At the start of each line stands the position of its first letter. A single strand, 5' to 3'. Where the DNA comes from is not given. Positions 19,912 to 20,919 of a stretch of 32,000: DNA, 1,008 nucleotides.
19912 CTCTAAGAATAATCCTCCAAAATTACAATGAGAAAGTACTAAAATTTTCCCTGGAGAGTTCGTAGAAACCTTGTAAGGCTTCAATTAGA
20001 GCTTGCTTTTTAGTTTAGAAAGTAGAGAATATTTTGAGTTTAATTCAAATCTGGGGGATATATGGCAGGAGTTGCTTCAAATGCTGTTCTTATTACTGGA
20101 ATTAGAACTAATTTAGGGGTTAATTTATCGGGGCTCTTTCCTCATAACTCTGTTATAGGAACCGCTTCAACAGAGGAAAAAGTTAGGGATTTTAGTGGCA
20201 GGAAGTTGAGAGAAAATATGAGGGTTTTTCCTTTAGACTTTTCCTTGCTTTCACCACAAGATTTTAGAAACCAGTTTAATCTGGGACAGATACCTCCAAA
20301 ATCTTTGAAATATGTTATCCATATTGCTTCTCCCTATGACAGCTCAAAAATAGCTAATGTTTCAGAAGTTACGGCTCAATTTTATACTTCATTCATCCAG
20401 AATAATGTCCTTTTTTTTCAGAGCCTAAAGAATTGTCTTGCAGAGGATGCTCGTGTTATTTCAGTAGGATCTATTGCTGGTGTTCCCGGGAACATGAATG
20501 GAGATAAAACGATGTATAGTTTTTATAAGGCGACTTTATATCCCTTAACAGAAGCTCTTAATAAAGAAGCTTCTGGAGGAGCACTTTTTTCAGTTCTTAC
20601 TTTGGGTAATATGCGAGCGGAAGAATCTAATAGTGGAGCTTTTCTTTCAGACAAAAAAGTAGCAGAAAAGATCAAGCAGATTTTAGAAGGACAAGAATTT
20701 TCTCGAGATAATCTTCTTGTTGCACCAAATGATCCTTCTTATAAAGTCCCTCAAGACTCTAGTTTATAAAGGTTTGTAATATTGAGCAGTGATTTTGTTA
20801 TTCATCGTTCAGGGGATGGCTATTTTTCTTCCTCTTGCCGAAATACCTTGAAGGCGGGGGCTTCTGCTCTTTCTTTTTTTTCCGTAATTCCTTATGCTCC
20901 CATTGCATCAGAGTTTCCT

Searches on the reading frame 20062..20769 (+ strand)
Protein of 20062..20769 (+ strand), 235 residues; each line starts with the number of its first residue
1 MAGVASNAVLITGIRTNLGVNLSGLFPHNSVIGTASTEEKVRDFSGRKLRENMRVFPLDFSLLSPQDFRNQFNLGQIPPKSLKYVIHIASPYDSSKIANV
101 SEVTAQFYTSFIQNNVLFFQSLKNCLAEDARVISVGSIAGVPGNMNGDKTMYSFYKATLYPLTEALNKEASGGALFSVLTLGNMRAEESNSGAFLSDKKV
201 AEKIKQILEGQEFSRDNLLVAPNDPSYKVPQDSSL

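Call 3: search_protein_families(library=pfam, proteins=[window:20062-20769:+], max_evalue=0.01)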
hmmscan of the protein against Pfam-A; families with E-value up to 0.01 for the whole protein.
window:20062-20769:+ (235 aa): 0 families

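Call 4: search_protein_families(library=ncbifam, proteins=[window:20062-20769:+], max_evalue=0.01)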
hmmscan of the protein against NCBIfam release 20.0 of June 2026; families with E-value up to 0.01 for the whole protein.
window:20062-20769:+ (235 aa): 3 families
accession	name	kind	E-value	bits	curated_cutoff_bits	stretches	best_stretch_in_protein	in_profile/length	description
NF006073.0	PRK08219.1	equivalog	1e-05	25.3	218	1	7-172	4-162/227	SDR family oxidoreductase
NF047420.2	EF_P_mod_YmfI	equivalog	0.00042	20.1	238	1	33-171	29-164/236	elongation factor P 5-aminopentanone reductase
NF006110.0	PRK08261.1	equivalog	0.002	17.1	410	1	123-169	333-377/454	3-oxoacyl-ACP reductase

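Call 38: search_protein_families(library=padloc, proteins=[window:20062-20769:+], max_evalue=0.01)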
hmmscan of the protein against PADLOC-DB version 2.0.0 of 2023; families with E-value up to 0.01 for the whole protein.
window:20062-20769:+ (235 aa): 0 families
